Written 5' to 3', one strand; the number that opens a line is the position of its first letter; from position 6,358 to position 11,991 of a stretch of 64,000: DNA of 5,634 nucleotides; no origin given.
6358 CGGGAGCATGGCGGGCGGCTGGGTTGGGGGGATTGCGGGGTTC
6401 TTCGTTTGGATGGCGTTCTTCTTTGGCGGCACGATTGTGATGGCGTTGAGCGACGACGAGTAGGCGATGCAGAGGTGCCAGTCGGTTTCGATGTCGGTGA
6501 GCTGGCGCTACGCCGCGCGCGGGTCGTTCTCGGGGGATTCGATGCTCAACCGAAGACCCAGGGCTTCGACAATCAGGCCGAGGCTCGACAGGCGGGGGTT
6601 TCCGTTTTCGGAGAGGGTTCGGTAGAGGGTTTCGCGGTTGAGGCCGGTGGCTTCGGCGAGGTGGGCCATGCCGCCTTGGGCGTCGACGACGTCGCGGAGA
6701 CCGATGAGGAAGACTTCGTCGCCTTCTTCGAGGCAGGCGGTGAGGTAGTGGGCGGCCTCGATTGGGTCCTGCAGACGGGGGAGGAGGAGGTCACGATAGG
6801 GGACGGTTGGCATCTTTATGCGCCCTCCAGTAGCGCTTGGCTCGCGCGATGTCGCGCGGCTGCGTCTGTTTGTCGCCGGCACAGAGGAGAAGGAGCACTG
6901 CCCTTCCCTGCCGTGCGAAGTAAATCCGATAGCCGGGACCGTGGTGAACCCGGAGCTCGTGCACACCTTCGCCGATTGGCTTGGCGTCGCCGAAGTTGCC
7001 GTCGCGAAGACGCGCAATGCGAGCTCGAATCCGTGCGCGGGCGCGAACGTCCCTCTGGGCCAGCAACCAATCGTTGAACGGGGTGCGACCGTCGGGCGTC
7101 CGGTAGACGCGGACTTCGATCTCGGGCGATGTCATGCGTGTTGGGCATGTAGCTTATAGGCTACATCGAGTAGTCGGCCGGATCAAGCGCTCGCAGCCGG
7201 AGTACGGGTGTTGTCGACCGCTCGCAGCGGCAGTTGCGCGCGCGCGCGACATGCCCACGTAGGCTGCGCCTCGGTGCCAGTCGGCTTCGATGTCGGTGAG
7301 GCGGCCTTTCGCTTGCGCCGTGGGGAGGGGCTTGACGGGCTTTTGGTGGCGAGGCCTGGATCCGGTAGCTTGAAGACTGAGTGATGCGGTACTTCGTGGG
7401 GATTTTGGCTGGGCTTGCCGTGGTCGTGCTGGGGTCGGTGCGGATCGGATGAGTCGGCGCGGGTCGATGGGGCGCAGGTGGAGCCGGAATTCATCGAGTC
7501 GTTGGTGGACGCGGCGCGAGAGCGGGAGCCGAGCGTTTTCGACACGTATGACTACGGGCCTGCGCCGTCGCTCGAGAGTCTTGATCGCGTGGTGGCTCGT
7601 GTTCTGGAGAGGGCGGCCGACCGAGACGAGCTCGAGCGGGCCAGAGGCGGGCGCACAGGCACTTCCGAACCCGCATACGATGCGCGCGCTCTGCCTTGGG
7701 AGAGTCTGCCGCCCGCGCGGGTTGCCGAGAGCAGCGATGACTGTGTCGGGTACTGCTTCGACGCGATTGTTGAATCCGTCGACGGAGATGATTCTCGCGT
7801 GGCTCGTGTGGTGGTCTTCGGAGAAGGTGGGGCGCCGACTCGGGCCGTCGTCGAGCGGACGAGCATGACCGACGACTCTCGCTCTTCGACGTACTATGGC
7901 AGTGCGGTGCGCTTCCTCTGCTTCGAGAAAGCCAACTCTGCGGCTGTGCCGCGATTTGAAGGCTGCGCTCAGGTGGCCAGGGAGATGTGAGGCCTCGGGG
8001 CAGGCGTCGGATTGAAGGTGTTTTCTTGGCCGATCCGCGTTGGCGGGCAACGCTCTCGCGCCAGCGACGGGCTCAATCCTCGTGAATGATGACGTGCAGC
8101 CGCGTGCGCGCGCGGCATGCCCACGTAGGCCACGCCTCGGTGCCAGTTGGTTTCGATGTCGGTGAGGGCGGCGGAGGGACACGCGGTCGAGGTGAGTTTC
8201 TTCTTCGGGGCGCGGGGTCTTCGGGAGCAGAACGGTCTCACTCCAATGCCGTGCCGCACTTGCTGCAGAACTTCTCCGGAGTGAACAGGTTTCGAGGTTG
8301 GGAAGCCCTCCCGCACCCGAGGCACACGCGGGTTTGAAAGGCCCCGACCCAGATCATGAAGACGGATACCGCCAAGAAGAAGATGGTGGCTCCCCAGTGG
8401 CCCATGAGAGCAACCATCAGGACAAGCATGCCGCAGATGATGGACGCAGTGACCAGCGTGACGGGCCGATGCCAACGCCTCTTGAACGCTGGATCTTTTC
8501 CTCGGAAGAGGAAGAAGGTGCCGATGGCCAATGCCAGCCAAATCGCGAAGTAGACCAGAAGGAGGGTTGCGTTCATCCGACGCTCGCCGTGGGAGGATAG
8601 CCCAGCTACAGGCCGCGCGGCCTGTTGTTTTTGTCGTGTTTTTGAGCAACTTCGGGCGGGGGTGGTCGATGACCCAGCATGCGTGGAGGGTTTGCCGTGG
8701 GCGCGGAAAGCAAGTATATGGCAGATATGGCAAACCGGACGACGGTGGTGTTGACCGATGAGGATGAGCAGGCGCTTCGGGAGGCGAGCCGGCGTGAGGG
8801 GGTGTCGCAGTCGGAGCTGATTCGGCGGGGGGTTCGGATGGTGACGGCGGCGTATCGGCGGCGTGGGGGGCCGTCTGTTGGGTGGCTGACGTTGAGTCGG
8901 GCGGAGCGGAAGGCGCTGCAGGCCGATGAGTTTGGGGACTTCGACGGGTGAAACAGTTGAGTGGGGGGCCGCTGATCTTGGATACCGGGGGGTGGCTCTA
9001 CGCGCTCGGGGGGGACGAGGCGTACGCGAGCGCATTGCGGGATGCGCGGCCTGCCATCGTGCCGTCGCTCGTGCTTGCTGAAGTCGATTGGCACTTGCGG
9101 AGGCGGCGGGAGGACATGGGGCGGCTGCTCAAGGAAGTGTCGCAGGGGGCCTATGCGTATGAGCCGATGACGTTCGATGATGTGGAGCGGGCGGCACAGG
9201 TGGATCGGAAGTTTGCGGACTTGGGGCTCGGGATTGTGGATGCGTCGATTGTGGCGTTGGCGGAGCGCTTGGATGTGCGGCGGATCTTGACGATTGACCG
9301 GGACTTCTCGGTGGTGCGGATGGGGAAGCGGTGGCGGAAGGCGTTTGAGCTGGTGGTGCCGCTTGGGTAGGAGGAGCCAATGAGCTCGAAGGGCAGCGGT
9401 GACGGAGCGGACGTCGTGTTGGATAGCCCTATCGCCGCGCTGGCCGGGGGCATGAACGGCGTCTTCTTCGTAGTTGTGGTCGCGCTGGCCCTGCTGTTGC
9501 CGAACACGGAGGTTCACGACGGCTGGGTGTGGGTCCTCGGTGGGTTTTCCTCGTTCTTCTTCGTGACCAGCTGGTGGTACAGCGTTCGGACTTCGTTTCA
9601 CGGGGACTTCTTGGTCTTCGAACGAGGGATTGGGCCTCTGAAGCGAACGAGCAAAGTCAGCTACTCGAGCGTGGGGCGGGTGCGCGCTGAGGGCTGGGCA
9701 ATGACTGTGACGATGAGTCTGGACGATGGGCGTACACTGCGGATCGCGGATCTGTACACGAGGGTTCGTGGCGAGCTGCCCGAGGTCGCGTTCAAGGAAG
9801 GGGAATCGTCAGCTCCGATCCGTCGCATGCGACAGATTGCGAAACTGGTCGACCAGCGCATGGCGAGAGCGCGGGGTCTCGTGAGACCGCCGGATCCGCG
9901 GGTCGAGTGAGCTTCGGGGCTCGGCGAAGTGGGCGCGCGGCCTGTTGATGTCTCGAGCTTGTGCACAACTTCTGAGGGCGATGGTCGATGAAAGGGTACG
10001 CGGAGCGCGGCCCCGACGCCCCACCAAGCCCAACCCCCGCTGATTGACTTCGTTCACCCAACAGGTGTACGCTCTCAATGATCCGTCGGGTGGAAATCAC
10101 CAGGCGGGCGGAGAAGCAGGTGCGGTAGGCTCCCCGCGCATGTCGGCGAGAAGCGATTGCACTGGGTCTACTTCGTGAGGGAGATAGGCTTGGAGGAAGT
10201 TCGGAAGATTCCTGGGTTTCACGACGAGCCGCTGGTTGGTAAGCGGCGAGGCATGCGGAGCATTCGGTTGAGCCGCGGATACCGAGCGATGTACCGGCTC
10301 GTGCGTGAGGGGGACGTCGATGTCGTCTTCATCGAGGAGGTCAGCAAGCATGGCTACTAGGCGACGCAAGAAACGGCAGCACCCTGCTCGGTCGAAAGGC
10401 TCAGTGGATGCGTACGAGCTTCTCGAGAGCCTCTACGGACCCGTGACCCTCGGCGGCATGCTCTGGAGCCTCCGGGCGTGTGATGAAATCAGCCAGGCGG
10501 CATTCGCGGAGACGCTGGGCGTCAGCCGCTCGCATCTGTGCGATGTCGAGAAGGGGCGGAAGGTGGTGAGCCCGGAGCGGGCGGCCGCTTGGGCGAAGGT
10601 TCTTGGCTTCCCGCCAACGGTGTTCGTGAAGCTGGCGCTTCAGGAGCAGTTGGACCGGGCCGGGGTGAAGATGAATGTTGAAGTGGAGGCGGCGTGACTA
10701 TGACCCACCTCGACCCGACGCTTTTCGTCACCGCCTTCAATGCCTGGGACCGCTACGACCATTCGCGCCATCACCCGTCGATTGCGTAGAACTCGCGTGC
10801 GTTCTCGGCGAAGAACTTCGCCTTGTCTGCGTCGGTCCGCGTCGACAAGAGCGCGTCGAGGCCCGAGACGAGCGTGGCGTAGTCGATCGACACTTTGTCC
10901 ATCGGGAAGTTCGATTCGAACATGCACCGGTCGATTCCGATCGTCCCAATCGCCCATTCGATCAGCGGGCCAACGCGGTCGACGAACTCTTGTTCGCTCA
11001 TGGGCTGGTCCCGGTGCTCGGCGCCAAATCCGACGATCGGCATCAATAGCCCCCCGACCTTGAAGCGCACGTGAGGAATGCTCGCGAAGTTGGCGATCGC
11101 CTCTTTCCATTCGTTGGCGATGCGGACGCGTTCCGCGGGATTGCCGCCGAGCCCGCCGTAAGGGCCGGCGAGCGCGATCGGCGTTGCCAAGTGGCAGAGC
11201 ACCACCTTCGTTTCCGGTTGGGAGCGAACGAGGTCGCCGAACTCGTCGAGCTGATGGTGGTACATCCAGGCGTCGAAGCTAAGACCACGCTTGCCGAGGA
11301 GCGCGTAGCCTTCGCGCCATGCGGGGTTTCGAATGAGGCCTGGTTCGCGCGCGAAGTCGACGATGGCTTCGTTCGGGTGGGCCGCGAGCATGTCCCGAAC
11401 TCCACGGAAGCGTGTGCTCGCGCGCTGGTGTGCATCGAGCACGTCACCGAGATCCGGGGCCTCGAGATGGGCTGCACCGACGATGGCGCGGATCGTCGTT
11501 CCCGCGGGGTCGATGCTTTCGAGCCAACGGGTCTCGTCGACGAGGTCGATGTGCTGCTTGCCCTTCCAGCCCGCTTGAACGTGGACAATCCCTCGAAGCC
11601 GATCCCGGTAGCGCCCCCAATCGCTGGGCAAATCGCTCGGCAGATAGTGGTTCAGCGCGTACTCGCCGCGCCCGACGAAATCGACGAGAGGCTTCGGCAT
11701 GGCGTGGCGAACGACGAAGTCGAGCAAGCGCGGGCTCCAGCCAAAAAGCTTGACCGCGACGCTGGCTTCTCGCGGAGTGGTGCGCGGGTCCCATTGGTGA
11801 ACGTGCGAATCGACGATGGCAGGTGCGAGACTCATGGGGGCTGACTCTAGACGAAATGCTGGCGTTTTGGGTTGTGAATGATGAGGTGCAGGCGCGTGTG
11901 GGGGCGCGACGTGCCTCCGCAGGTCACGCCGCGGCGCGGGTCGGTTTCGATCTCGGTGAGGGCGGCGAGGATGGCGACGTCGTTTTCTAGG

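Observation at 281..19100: Seven co-oriented, nested relics of one helicase 3' end partition the first 19 kb into cassettes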

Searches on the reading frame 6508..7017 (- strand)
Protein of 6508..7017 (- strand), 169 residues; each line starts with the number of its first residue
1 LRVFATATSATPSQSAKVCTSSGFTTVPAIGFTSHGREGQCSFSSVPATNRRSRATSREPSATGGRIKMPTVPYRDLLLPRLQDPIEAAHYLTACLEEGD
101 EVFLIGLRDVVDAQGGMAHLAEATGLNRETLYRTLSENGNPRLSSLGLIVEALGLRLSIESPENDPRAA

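Call 9: search_protein_families(library=pfam, proteins=[window:6508-7017:-], max_evalue=0.01)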
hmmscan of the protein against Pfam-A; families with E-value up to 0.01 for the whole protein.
window:6508-7017:- (169 aa): 1 family
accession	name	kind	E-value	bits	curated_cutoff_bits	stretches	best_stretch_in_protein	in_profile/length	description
PF21716.3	dnstrm_HI1420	-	1e-14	54.6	27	1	82-160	11-89/90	Probable addiction module antidote protein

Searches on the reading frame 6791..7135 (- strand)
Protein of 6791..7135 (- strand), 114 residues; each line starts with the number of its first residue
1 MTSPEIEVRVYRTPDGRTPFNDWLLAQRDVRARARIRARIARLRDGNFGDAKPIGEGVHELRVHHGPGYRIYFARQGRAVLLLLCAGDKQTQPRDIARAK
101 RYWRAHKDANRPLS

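Call 9: search_protein_families(library=pfam, proteins=[window:6791-7135:-], max_evalue=0.01)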
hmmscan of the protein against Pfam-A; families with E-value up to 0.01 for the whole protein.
window:6791-7135:- (114 aa): 1 family
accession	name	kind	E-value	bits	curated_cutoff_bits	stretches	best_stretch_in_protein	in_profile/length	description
PF05973.20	Gp49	-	2e-06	28.2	23.9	1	29-96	7-82/90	Phage derived protein Gp49-like (DUF891)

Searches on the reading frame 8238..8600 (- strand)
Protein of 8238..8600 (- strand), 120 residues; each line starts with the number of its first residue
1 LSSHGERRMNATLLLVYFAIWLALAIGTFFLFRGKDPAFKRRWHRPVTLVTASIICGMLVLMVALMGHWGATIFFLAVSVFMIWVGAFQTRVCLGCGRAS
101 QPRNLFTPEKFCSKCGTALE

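Call 41: search_protein_families(library=pfam, proteins=[window:8238-8600:-], max_evalue=0.01)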
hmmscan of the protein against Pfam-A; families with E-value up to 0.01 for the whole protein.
window:8238-8600:- (120 aa): 1 family
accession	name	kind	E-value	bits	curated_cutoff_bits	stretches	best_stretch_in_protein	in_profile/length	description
PF07695.17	7TMR-DISM_7TM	-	0.0012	19.2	29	1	8-88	95-169/205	7TM diverse intracellular signalling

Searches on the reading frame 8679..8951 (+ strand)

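Call 41: search_protein_families(library=pfam, proteins=[window:8679-8951:+], max_evalue=0.01)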
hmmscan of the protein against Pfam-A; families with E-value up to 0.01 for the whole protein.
window:8679-8951:+ (90 aa): 3 families
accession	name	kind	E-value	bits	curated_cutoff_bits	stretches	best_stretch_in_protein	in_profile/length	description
PF12651.13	RHH_3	-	1e-06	29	21.6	1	20-60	4-44/44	Ribbon-helix-helix domain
PF01402.27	RHH_1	-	5.9e-05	23.3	20.5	1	20-52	1-33/39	Ribbon-helix-helix protein, copG family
PF21983.2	NikA-like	-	0.0054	17.3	27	0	20-50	6-36/72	Mobilization protein NikA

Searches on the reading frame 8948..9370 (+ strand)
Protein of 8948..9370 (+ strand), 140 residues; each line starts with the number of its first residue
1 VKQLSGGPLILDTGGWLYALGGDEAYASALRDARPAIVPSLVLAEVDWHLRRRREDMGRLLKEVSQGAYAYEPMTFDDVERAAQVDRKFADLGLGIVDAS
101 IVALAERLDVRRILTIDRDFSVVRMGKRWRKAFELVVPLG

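Call 9: search_protein_families(library=pfam, proteins=[window:8948-9370:+], max_evalue=0.01)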
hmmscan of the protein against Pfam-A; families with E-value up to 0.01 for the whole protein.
window:8948-9370:+ (140 aa): 1 family
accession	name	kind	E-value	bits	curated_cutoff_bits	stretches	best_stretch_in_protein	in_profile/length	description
PF01850.27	PIN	-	5.5e-13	50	23.6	1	10-123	2-117/120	PIN domain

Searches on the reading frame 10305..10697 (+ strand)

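Call 41: search_protein_families(library=pfam, proteins=[window:10305-10697:+], max_evalue=0.01)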
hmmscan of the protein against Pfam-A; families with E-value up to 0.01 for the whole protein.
window:10305-10697:+ (130 aa): 3 families
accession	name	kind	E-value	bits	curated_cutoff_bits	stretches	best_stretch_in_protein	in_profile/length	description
PF13560.12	HTH_31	-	7.3e-09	36.3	27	1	49-105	2-59/64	Helix-turn-helix domain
PF01381.28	HTH_3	-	2.8e-08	34.1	23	1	62-106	10-54/55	Helix-turn-helix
PF12844.13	HTH_19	-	0.00029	21.1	30.2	1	60-109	11-60/64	Helix-turn-helix domain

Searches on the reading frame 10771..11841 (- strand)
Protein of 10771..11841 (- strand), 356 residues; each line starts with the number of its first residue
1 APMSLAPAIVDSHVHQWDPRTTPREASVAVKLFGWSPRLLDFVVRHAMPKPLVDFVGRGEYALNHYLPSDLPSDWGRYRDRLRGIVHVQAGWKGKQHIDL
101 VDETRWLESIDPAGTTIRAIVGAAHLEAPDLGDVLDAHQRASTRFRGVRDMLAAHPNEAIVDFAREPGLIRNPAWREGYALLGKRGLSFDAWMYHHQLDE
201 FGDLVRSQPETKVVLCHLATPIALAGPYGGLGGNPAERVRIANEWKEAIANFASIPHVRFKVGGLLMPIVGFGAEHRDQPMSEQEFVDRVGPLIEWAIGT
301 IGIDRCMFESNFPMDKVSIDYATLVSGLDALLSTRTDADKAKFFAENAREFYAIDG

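Call 10: search_protein_families(library=pfam, proteins=[window:10771-11841:-], max_evalue=0.01)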
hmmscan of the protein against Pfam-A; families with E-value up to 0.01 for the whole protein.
window:10771-11841:- (356 aa): 1 family
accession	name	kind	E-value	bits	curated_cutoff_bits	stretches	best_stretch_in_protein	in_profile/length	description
PF04909.20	Amidohydro_2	-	4.7e-21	76.2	26.4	1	119-353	79-288/289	Amidohydrolase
